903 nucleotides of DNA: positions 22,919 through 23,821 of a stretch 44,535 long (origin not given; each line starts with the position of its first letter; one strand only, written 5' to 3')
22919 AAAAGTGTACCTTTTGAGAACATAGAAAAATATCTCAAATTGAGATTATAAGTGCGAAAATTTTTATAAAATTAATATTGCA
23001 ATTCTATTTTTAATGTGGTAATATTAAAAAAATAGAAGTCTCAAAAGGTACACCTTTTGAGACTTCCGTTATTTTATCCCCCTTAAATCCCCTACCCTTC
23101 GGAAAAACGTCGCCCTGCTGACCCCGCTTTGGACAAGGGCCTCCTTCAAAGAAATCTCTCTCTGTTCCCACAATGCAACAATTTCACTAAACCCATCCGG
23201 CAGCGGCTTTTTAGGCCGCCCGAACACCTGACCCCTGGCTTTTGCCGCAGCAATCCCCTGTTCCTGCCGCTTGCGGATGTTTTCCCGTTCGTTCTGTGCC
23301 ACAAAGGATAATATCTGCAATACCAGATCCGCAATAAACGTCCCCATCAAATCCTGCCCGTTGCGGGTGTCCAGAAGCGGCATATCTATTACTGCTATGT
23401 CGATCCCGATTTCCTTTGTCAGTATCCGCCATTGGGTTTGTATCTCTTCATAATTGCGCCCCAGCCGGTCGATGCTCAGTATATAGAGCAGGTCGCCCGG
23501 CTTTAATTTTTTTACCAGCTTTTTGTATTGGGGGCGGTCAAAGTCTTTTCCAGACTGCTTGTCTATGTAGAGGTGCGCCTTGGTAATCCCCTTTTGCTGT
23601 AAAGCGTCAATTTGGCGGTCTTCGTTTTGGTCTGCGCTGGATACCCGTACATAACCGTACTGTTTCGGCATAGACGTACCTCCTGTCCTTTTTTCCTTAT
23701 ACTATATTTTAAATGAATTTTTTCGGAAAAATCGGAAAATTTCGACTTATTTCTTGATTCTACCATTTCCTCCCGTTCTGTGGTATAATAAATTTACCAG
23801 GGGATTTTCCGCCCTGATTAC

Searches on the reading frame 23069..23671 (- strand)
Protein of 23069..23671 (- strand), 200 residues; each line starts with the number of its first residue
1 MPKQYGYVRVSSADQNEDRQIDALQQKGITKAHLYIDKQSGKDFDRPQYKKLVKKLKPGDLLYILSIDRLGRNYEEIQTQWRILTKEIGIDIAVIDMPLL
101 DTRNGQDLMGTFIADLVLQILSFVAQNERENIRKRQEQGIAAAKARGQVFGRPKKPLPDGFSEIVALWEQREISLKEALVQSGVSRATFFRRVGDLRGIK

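Call 6: search_protein_families(library=pfam, proteins=[window:23069-23671:-], max_evalue=0.01)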
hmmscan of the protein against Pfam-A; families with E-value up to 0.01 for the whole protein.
window:23069-23671:- (200 aa): 1 family
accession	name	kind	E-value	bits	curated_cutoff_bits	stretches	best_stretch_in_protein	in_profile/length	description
PF00239.26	Resolvase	-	1.8e-29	103.1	23.3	1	5-148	2-144/145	Resolvase, N terminal domain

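Call 7: search_protein_families(library=ncbifam, proteins=[window:23069-23671:-], max_evalue=0.01)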
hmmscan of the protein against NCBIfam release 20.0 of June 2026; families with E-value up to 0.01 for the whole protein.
window:23069-23671:- (200 aa): 4 families
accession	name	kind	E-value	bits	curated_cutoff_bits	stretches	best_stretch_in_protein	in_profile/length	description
NF041201.1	recomb_XisF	equivalog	3e-16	59.4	375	1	5-149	2-142/465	fdxN element excision recombinase XisF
NF009949.0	PRK13413.1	equivalog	4.9e-11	42.7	272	1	5-167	3-158/203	master DNA invertase Mpi family serine-type recombinase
NF047344.1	SCCmet_CcrA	equivalog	1.5e-06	27.6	700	1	2-148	2-147/442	cassette chromosome recombinase CcrA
NF033518.0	transpos_IS607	equivalog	0.0001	21.9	110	1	5-95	57-152/187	IS607 family transposase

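Call 8: find_encoding_contigs(protein=window:23069-23671:-, flank=4000, max_places=10)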
Protein window:23069-23671:- (200 aa): 20 contigs read that carry it; 10 places shown.
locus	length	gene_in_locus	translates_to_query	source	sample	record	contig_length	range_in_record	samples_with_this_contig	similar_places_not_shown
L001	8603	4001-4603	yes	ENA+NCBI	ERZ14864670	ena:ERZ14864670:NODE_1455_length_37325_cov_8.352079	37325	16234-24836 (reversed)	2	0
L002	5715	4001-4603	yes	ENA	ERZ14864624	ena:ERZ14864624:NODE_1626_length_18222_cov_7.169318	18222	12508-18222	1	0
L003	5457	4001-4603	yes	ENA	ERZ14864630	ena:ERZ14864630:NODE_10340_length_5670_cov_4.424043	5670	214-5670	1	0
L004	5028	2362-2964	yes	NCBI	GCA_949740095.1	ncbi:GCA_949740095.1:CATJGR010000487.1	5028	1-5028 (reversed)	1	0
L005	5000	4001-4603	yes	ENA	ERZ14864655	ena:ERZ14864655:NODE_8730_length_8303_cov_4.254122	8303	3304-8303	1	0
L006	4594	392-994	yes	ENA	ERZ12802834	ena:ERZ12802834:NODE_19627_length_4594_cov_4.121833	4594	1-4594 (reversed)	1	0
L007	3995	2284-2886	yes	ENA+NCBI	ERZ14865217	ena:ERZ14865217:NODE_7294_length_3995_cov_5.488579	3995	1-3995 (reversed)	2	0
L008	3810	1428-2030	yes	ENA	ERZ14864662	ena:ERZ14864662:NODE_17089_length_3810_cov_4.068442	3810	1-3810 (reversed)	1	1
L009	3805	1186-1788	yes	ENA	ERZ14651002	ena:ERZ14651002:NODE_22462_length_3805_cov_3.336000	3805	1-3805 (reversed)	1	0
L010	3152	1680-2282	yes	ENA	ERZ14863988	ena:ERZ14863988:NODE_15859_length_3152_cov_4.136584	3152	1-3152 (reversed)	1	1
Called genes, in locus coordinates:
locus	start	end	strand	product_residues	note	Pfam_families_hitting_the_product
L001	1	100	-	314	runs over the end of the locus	PF01118:Semialdhyde_dh (weak), PF22698:Semialdhyde_dhC_1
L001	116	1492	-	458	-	PF00206:Lyase_1, PF14698:ASL_C2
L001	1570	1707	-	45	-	-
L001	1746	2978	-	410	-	PF00764:Arginosuc_synth, PF20979:Arginosuc_syn_C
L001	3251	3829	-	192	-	PF00881:Nitroreductase, PF14512:TM1586_NiRdase (faint)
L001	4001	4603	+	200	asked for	PF00239:Resolvase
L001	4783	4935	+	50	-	-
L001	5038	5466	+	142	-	PF06803:DUF1232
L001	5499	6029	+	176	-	-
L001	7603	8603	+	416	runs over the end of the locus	PF04203:Sortase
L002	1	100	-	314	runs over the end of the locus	PF01118:Semialdhyde_dh (weak), PF22698:Semialdhyde_dhC_1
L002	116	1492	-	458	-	PF00206:Lyase_1, PF14698:ASL_C2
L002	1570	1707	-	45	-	-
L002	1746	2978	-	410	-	PF00764:Arginosuc_synth, PF20979:Arginosuc_syn_C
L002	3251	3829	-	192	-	PF00881:Nitroreductase, PF14512:TM1586_NiRdase (faint)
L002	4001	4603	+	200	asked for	PF00239:Resolvase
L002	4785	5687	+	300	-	-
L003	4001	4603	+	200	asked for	PF00239:Resolvase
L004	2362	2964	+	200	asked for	PF00239:Resolvase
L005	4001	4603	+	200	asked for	PF00239:Resolvase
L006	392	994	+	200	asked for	PF00239:Resolvase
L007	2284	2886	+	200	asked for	PF00239:Resolvase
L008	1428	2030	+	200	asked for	PF00239:Resolvase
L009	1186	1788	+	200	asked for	PF00239:Resolvase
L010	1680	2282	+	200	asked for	PF00239:Resolvase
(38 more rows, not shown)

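Call 13: find_homologous_proteins(query=window:23069-23671:-, max_evalue=1e-20)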
Query window:23069-23671:- (200 aa): 8000 proteins with E <= 1e-20 among 8000 candidates; the best 120 are listed.
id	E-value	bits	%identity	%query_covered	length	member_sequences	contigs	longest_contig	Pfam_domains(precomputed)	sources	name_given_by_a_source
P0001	5.0e-125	433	100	100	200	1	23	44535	PF00239.27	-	-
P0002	2.7e-122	424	99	100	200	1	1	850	PF00239.27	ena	-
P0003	5.2e-118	410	94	100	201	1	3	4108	PF00239.27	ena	-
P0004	1.4e-109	382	88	100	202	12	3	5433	PF00239.27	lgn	-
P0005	6.5e-100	351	80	99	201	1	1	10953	PF00239.27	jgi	-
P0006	1.2e-94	334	76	99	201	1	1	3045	PF00239.27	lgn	-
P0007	1.5e-93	330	77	94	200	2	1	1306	PF00239.27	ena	-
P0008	1.2e-91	324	75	97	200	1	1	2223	PF00239.27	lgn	-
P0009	2.3e-91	323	76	98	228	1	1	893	PF00239.27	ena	-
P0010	4.3e-91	322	74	99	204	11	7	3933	PF00239.27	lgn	-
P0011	5.3e-91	322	76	99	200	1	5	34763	PF00239.27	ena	-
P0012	5.8e-91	321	74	99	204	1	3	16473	PF00239.27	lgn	-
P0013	7.8e-91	321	74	97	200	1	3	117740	PF00239.27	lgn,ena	-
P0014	8.0e-91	321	74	97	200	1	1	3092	PF00239.27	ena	-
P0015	1.0e-90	321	71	100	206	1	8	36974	PF00239.27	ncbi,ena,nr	ncbi:MAG: recombinase family protein [Ruminococcaceae bacterium]|nr:recombinase family protein [Osci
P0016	1.2e-90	320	74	97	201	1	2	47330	PF00239.27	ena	-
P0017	1.4e-90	320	71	100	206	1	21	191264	PF00239.27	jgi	-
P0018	1.4e-90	320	74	97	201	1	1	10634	PF00239.27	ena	-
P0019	1.8e-90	320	74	97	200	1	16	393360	PF00239.27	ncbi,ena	-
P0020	1.8e-90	320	76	93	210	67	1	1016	PF00239.27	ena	-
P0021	2.8e-90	319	74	97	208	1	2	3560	PF00239.27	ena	-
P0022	2.8e-90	319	74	97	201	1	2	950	PF00239.27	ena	-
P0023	2.9e-90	319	74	97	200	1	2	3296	PF00239.27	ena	-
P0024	3.1e-90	319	74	97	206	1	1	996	PF00239.27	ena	-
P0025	3.1e-90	319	74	97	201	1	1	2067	PF00239.27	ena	-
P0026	3.3e-90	319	74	97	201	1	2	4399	PF00239.27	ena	-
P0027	3.7e-90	319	72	99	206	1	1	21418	PF00239.27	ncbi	-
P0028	3.8e-90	319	72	99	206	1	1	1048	PF00239.27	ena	-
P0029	3.8e-90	319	73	99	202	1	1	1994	PF00239.27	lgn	-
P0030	3.8e-90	319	74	97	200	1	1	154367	PF00239.27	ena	-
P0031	3.9e-90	319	74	97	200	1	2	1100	PF00239.27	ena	-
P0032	3.9e-90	319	74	97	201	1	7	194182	PF00239.27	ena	-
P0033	4.2e-90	319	74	98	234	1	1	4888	PF00239.27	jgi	-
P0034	4.4e-90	319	74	100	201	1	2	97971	PF00239.27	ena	-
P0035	4.8e-90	318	74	97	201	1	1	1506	PF00239.27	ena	-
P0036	5.2e-90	318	73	95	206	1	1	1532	PF00239.27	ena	-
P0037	6.1e-90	318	72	99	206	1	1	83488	PF00239.27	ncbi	-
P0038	6.8e-90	318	73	97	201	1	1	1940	PF00239.27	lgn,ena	-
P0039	6.8e-90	318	76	95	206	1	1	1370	PF00239.27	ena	-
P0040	7.6e-90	318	73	97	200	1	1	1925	PF00239.27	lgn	-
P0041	7.7e-90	318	76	93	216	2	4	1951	PF00239.27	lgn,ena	-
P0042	8.8e-90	318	74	98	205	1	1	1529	PF00239.27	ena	-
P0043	8.9e-90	318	74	97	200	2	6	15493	PF00239.27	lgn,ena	-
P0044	9.0e-90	318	74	97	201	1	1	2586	PF00239.27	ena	-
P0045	9.3e-90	318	74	98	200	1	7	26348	PF00239.27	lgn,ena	-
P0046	9.4e-90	318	76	93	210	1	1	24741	PF00239.27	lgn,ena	-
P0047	9.9e-90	317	74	97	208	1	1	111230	PF00239.27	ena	-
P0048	9.9e-90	317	74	97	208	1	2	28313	PF00239.27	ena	-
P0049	1.0e-89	317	72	99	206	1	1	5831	PF00239.27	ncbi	-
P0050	1.0e-89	317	74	97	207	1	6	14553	PF00239.27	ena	-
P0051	1.0e-89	317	74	97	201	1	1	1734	PF00239.27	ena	-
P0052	1.0e-89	317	74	97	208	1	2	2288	PF00239.27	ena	-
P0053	1.1e-89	317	74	97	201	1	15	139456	PF00239.27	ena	-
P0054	1.1e-89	317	72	99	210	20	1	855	PF00239.27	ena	-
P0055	1.1e-89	317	74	97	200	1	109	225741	PF00239.27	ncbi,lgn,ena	-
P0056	1.1e-89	317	74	97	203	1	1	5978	PF00239.27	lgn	-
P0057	1.1e-89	317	74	97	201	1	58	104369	PF00239.27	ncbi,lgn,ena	-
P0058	1.1e-89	317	74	97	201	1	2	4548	PF00239.27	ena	-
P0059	1.1e-89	317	75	97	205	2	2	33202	PF00239.27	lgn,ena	-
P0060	1.2e-89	317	74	97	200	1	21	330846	PF00239.27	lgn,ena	-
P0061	1.2e-89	317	74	97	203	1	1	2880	PF00239.27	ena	-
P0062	1.4e-89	317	74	97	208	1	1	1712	PF00239.27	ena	-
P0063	1.4e-89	317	73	99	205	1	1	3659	PF00239.27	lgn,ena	-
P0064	1.4e-89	317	74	97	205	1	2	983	PF00239.27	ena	-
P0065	1.4e-89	317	72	99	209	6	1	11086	PF00239.27,PF02796.22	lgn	-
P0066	1.4e-89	317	76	93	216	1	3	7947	PF00239.27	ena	-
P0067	1.4e-89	317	74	97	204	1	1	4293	PF00239.27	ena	-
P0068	1.4e-89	317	74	100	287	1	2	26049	PF00239.27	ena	-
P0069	1.5e-89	317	74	97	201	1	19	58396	PF00239.27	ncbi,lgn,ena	-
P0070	1.5e-89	317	74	97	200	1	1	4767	PF00239.27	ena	-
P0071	1.6e-89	317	74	97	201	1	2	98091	PF00239.27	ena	-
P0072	1.6e-89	317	73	100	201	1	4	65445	PF00239.27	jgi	-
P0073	1.6e-89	317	74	97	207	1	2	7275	PF00239.27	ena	-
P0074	1.8e-89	317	74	97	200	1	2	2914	PF00239.27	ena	-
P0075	1.9e-89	317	74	97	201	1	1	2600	PF00239.27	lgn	-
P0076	1.9e-89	317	74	97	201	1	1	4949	PF00239.27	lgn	-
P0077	2.0e-89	316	73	97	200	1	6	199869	PF00239.27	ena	-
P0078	2.1e-89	316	73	97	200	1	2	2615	PF00239.27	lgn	-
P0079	2.1e-89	316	75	97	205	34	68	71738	PF00239.27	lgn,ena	-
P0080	2.1e-89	316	73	97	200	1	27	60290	PF00239.27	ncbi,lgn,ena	-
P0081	2.2e-89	316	73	97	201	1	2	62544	PF00239.27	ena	-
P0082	2.3e-89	316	73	98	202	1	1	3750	PF00239.27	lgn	-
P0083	2.5e-89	316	71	100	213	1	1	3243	PF00239.27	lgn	-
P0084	2.6e-89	316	73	98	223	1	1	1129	PF00239.27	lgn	-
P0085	2.7e-89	316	71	100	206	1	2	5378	PF00239.27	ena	-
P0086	2.7e-89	316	73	98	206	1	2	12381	PF00239.27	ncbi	-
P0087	2.8e-89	316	73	97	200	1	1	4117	PF00239.27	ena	-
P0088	2.8e-89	316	73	97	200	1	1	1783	PF00239.27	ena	-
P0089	2.8e-89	316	73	97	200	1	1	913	PF00239.27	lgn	-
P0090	2.8e-89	316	75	99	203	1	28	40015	PF00239.27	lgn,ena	-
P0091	2.8e-89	316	74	97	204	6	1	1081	PF00239.27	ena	-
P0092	2.9e-89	316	73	97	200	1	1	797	PF00239.27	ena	-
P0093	2.9e-89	316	73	97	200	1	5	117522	PF00239.27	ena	-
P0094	3.0e-89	316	73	99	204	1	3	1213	PF00239.27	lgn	-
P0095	3.0e-89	316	74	97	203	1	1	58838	PF00239.27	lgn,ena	-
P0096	3.2e-89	316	74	97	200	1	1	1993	PF00239.27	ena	-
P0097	3.3e-89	316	73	95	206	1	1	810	PF00239.27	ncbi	-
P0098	3.3e-89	316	76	96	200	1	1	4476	PF00239.27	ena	-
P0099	3.6e-89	316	73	99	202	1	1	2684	PF00239.27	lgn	-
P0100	3.7e-89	316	73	99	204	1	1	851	PF00239.27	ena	-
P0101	3.7e-89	316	73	97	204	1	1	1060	PF00239.27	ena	-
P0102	3.8e-89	316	76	96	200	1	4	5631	PF00239.27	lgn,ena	-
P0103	3.9e-89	316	73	97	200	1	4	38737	PF00239.27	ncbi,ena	-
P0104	3.9e-89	316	73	97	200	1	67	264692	PF00239.27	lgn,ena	-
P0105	3.9e-89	316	73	97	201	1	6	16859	PF00239.27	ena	-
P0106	3.9e-89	316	73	97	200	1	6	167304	PF00239.27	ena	-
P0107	3.9e-89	316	73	97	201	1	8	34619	PF00239.27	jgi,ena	-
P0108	4.1e-89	315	73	97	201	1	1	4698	PF00239.27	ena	-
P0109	4.2e-89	315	73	97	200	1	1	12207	PF00239.27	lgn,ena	-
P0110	4.3e-89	315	73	99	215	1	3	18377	PF00239.27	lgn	-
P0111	5.0e-89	315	75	97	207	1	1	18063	PF00239.27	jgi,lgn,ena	-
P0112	5.3e-89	315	74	97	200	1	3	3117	PF00239.27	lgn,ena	-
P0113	5.5e-89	315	73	97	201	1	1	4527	PF00239.27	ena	-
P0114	5.5e-89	315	75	96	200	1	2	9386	PF00239.27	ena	-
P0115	5.5e-89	315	73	98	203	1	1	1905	PF00239.27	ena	-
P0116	5.6e-89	315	74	97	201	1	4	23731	PF00239.27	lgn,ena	-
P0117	5.8e-89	315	73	98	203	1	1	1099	PF00239.27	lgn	-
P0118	5.9e-89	315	74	99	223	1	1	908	PF00239.27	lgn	-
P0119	6.7e-89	315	75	99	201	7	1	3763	PF00239.27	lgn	-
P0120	6.8e-89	315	73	98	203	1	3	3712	PF00239.27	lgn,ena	-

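Call 14: find_related_loci(query=window:23069-23671:-, collection=genome_contigs, flank=3000)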
Query window:23069-23671:- (200 aa) in genome_contigs; peptide patterns used: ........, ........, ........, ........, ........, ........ (x = any residue, [..] = any of these).
600 stretches matched a pattern (row limit reached: there are more); 586 encode a relative of the query (tblastn E <= 1e-3); the best 80 are kept; 80 distinct loci.
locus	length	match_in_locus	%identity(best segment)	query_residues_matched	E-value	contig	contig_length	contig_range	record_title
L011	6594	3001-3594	73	1-198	3e-98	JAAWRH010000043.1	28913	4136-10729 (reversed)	MAG: Oscillospiraceae bacterium isolate ABMPRH_115_1 SL341403_scaffold_4164, whole genome shotgun sequence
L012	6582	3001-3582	73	4-197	6e-96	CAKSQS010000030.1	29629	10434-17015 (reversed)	MAG: uncultured Eubacteriales bacterium isolate REFINED_METABAT215_TOP10_CONTIGS_1500_ASSEMBLY_K77_MERGED__Hadza_MoBio_h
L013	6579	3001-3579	74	5-197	5e-95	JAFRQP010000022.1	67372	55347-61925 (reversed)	MAG: Oscillospiraceae bacterium isolate RGIG2711 Goat_Omasum-4__c140943, whole genome shotgun sequence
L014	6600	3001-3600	71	1-200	5e-95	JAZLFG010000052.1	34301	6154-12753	MAG: Faecousia sp. isolate T1900045005_TA20190067.MAGScoT_cleanbin_000069 SGB_4352_k141_394659, whole genome shotgun seq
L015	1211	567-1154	71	5-200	2e-101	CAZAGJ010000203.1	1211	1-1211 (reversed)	MAG TPA_asm: uncultured Roseburia sp. isolate SRP350583_co2_377 genome assembly, contig: NODE_146977_length_1211_cov_10.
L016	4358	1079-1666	69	5-200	1e-93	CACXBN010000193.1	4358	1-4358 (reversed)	MAG: uncultured Ruminococcus sp. isolate RUG11111 genome assembly, contig: RUG11111_asm_193, whole genome shotgun sequen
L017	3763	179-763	73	1-195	9e-94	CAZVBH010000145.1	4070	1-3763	MAG TPA_asm: uncultured Lachnoclostridium sp. isolate SRP222552_co1_427 genome assembly, contig: NODE_30940_length_4070_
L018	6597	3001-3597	70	1-199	7e-93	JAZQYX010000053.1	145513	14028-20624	MAG: Acutalibacteraceae bacterium isolate T1900045159_TC20190153.MAGScoT_cleanbin_000011 SGB_5014_k141_449850, whole gen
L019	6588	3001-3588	71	5-200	7e-93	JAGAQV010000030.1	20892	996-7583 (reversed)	MAG: Clostridia bacterium isolate RGIG8690 Water_deer_Colon-2__c491287, whole genome shotgun sequence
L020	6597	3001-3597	70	1-199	7e-93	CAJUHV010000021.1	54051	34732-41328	MAG TPA_asm: uncultured Eubacterium sp. isolate MGBC139490 genome assembly, contig: MGBC139490.21, whole genome shotgun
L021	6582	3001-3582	72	4-197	5e-93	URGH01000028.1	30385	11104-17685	uncultured Ruminococcaceae bacterium isolate UMGS974 genome assembly, contig: NODE_419_length_30385_cov_4.856545, whole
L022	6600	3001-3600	69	1-200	3e-92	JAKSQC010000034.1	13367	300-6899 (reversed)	MAG: Clostridia bacterium isolate Horse_feces219 MAG219_34, whole genome shotgun sequence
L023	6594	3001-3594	70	3-200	2e-92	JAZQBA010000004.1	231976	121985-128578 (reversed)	MAG: Acutalibacteraceae bacterium isolate T1900044642_TS20190108.MAGScoT_cleanbin_000010 SGB_1278_k141_2488393, whole ge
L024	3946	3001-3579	71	5-197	7e-92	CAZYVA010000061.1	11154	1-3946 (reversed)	MAG TPA_asm: uncultured Dorea sp. isolate SRP222994_co1_580 genome assembly, contig: NODE_12380_length_11154_cov_6.55960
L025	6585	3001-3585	70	3-197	6e-92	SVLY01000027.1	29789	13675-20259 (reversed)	MAG: Oscillospiraceae bacterium isolate SIG499 NODE_31762_length_29789_cov_1.672814, whole genome shotgun sequence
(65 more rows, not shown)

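Call 19: find_encoding_contigs(protein=P0055, flank=1500, max_places=10)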
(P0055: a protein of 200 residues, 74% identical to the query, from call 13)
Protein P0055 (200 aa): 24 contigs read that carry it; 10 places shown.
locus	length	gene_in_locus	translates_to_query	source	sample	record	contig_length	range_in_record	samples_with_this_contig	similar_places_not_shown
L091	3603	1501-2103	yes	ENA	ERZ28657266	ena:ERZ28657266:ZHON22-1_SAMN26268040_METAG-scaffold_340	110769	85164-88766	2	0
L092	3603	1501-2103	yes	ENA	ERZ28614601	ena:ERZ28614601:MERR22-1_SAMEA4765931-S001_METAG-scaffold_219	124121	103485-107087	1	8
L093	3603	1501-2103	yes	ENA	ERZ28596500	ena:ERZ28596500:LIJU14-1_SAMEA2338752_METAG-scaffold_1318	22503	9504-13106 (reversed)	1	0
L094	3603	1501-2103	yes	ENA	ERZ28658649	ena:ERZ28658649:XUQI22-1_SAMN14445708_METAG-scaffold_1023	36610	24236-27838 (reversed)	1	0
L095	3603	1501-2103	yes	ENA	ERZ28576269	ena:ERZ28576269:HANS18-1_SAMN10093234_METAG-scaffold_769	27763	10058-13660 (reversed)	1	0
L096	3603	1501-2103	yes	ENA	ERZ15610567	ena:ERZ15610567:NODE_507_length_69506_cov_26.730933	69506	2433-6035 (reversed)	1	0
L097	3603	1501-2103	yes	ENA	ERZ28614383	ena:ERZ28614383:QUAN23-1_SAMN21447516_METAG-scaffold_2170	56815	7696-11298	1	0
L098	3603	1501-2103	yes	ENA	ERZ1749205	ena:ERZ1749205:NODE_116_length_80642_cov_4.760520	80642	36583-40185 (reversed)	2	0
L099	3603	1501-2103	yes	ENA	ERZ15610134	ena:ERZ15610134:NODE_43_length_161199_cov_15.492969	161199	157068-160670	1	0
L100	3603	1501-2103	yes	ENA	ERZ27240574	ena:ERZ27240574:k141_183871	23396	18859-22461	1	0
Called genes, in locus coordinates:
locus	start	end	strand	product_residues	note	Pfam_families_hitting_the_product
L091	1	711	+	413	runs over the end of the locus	PF06689:zf-C4_ClpX, PF00493:MCM (weak), PF01078:Mg_chelatase (faint), PF05496:RuvB_N, PF00004:AAA, PF07724:AAA_2, PF07728:AAA_5 (faint), PF10431:ClpB_D2-small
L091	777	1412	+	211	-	PF03458:Gly_transporter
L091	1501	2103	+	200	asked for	PF00239:Resolvase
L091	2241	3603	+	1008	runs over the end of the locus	-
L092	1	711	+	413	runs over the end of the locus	PF06689:zf-C4_ClpX, PF00493:MCM (weak), PF01078:Mg_chelatase (faint), PF05496:RuvB_N, PF00004:AAA, PF07724:AAA_2, PF07728:AAA_5 (faint), PF10431:ClpB_D2-small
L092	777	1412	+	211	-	PF03458:Gly_transporter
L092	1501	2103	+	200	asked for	PF00239:Resolvase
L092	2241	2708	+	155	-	PF13306:LRR_5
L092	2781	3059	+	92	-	-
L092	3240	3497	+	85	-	-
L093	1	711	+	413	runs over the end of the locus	PF06689:zf-C4_ClpX, PF00493:MCM (weak), PF01078:Mg_chelatase (faint), PF05496:RuvB_N, PF00004:AAA, PF07724:AAA_2, PF07728:AAA_5 (faint), PF10431:ClpB_D2-small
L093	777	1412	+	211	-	PF03458:Gly_transporter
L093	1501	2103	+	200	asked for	PF00239:Resolvase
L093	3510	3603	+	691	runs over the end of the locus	-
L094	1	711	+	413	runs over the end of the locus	PF06689:zf-C4_ClpX, PF00493:MCM (weak), PF01078:Mg_chelatase (faint), PF05496:RuvB_N, PF00004:AAA, PF07724:AAA_2, PF07728:AAA_5 (faint), PF10431:ClpB_D2-small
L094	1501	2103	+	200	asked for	PF00239:Resolvase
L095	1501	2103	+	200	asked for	PF00239:Resolvase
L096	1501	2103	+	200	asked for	PF00239:Resolvase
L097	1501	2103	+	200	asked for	PF00239:Resolvase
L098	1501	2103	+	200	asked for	PF00239:Resolvase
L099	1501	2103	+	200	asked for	PF00239:Resolvase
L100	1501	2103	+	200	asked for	PF00239:Resolvase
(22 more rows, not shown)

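Call 26: find_encoding_contigs(protein=P0004, flank=1500, max_places=10)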
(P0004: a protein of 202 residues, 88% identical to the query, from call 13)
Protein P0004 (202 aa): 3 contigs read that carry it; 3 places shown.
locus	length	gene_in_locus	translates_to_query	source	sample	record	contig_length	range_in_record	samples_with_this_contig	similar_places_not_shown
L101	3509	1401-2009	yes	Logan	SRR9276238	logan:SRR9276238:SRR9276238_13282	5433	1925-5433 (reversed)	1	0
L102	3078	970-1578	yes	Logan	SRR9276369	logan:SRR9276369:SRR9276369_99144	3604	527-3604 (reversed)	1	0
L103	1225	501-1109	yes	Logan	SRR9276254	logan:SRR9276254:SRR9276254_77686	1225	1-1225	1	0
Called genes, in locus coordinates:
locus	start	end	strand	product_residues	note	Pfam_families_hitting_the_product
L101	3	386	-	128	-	?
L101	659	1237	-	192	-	PF00881:Nitroreductase, PF14512:TM1586_NiRdase (faint)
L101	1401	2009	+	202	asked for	PF00239:Resolvase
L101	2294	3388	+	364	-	PF01757:Acyl_transf_3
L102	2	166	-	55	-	?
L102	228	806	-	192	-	PF00881:Nitroreductase, PF14512:TM1586_NiRdase (faint)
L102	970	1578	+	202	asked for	PF00239:Resolvase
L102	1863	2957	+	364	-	PF01757:Acyl_transf_3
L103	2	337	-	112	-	?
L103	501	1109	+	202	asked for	PF00239:Resolvase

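Call 27: find_encoding_contigs(protein=P0003, flank=1500, max_places=10)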
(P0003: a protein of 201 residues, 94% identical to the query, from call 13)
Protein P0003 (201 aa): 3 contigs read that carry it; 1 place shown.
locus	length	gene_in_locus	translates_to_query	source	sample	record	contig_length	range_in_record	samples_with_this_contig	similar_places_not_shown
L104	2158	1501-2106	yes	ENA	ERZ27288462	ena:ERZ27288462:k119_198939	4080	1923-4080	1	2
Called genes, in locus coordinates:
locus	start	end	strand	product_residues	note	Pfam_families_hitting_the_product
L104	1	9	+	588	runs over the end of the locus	PF00905:Transpeptidase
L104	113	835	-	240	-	PF08378:NERD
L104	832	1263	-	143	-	PF00583:Acetyltransf_1, PF13673:Acetyltransf_10, PF13508:Acetyltransf_7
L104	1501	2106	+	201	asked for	PF00239:Resolvase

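Call 39: search_protein_families(library=pfam, alignment_id=A1, max_evalue=0.001)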
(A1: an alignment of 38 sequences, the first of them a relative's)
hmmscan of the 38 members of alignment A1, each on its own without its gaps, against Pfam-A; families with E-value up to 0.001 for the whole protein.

A. member 1, L002:4785-5684:+ (300 aa): 0 families

B. families by the number of members that match (of 38 scanned): 48 families (the first 25 are shown)
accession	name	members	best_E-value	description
PF13306.12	LRR_5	2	2.4e-99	BspA type Leucine rich repeat region (6 copies)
PF00501.34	AMP-binding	2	6.7e-82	AMP-binding enzyme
PF13855.12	LRR_8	2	5.3e-21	Leucine rich repeat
PF01391.23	Collagen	2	4.7e-20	Collagen triple helix repeat (20 copies)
PF09479.16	Flg_new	2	1.7e-09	Listeria-Bacteroides repeat domain (List_Bact_rpt)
PF03457.19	HA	1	1.5e-123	Helicase associated domain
PF00668.25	Condensation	1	8.9e-59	Condensation domain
PF13540.12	RCC1_2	1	6.1e-46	Regulator of chromosome condensation (RCC1) repeat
PF14264.12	Glucos_trans_II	1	2.9e-45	Glucosyl transferase GtrII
PF00069.31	Pkinase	1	8.6e-34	Protein kinase domain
PF12799.13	LRR_4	1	6.8e-31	Leucine Rich repeats (2 copies)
PF03062.24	MBOAT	1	3.2e-28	MBOAT, membrane-bound O-acyltransferase family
PF25390.1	WD40_RLD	1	3e-27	RCC1-like domain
PF01757.29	Acyl_transf_3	1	7.3e-22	Acyltransferase domain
PF07714.23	PK_Tyr_Ser-Thr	1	1.4e-21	Protein tyrosine and serine/threonine kinase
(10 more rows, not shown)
